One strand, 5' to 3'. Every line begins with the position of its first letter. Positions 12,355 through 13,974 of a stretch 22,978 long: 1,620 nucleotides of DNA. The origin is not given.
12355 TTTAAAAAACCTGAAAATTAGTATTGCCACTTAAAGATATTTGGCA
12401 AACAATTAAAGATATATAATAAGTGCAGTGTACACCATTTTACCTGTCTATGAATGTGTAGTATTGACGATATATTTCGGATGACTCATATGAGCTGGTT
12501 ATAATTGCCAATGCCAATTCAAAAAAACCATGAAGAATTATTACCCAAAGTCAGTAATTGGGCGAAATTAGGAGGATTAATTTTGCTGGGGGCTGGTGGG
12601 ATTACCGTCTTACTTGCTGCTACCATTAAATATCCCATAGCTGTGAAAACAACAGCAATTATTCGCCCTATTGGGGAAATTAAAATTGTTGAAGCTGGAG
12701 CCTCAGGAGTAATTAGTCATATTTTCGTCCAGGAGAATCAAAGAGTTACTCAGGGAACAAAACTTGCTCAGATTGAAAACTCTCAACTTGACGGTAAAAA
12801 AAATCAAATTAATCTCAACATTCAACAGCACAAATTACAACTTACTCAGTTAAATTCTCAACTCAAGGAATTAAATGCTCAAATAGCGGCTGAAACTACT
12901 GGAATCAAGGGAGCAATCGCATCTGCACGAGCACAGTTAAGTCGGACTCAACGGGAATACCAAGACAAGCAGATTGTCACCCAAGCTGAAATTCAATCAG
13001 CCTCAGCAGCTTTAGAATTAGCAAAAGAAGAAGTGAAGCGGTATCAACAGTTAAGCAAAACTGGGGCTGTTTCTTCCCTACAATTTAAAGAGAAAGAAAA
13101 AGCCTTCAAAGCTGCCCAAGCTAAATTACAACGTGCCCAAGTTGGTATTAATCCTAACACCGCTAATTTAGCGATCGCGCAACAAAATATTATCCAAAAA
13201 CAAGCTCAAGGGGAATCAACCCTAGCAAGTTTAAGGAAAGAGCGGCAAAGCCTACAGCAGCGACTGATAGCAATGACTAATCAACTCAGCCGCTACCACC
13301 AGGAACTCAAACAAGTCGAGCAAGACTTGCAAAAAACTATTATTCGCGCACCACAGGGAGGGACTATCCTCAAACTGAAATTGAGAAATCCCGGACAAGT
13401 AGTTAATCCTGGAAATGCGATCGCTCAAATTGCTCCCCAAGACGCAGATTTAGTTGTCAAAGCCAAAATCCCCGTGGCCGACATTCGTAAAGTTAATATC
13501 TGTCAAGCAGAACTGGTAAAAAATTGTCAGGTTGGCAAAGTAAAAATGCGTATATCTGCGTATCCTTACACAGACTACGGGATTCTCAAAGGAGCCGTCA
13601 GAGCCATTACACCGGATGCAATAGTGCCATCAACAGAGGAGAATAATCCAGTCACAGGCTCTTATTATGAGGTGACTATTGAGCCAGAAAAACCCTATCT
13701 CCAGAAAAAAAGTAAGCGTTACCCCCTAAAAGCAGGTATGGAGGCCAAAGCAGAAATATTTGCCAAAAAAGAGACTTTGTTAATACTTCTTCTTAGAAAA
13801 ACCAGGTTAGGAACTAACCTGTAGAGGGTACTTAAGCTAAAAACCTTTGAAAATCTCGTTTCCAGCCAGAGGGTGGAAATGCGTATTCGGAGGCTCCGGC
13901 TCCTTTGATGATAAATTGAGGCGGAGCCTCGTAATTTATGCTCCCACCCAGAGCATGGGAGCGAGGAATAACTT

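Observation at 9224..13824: Self-contained export locus for a double-glycine-leader peptide whose core is almost pure Gly/Tyr/Arg repeat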

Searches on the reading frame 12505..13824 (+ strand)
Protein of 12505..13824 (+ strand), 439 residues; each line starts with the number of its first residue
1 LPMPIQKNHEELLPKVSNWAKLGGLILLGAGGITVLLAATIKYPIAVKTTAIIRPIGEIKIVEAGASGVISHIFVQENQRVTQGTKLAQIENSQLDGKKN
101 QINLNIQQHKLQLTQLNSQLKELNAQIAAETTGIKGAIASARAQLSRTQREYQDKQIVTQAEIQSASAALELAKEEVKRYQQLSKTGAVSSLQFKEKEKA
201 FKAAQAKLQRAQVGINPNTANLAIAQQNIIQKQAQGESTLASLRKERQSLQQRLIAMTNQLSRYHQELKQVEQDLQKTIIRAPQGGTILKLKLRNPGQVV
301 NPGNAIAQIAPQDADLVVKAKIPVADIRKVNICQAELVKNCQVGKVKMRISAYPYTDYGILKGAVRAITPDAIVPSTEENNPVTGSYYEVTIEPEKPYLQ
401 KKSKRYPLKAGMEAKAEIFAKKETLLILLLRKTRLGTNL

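Call 4: search_protein_families(library=pfam, proteins=[window:12505-13824:+], max_evalue=0.1)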
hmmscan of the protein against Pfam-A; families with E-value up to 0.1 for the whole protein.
window:12505-13824:+ (439 aa): 5 families
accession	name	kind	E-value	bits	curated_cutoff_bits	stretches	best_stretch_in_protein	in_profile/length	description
PF13437.12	HlyD_3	-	2.5e-15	57.6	22.2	1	280-402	2-99/106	HlyD family secretion protein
PF13533.13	Biotin_lipoyl_2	-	2.3e-08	34.1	29.8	1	62-91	3-32/32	Biotin-lipoyl like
PF00364.28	Biotin_lipoyl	-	1.7e-05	25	22.1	1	62-90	45-73/73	Biotin-requiring enzyme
PF16576.10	HlyD_D23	-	2e-05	24.4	30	1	221-335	55-164/214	Barrel-sandwich domain of CusB or HlyD membrane-fusion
PF06785.16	UPF0242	-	0.0037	17.8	33.5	1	11-159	25-166/194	Uncharacterised protein family (UPF0242) N-terminus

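Call 5: search_protein_families(library=ncbifam, proteins=[window:12505-13824:+], max_evalue=0.1)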
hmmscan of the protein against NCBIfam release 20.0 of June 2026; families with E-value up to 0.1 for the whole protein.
window:12505-13824:+ (439 aa): 19 families
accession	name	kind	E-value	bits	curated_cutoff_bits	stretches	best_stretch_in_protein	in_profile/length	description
TIGR01843.1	type_I_hlyD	subfamily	5.1e-45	154.2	208.65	1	20-430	4-408/422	HlyD family type I secretion periplasmic adaptor subunit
TIGR02971.1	heterocyst_DevB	subfamily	1.2e-22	80.7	129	1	53-336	7-260/327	ABC exporter membrane fusion protein, DevB family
TIGR01730.1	RND_mfp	subfamily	1.5e-14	53.7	94.9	3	249-344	103-189/322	efflux RND transporter periplasmic adaptor subunit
TIGR03794.1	NHLM_micro_HlyD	equivalog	6.9e-14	51.6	156.2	1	42-360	41-346/421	NHLP bacteriocin system secretion protein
TIGR00998.1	8a0101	subfamily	4.3e-12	45.6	390.8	1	64-339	47-264/334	EmrA/EmrK family multidrug efflux transporter periplasmic adaptor subunit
NF007785.0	PRK10476.1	equivalog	6.1e-10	38.4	376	2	64-133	53-124/347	multidrug transporter subunit MdtN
NF002939.0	PRK03598.1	equivalog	4.1e-07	29.5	393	2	222-311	148-237/332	secretion protein HlyD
TIGR01000.1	bacteriocin_acc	subfamily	3.5e-06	26.2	258.85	2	114-333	151-375/457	bacteriocin secretion accessory protein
TIGR02168.1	SMC_prok_B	equivalog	0.00014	19.7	567.35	1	76-279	742-944/1181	chromosome segregation protein SMC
TIGR00999.1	8a0102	subfamily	0.0012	18.1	319.3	1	245-338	58-151/271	CzcB/NccB family metal efflux transporter periplasmic adaptor subunit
TIGR02169.1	SMC_prok_A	equivalog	0.0013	16.5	729.4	1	88-277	243-432/1165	chromosome segregation protein SMC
NF007850.1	PRK10559.1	equivalog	0.0016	17.6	400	1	244-308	114-178/303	p-hydroxybenzoic acid efflux pump subunit AaeA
NF005239.0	PRK06748.1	subfamily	0.0023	18.1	111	1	59-107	5-51/84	hypothetical protein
NF033138.2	RND-peri-MexC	equivalog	0.01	15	625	1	160-225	107-172/375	MexC family multidrug efflux RND transporter periplasmic adaptor subunit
NF005457.0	PRK07051.1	equivalog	0.017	15.3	87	0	61-91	49-79/80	acetyl-CoA carboxylase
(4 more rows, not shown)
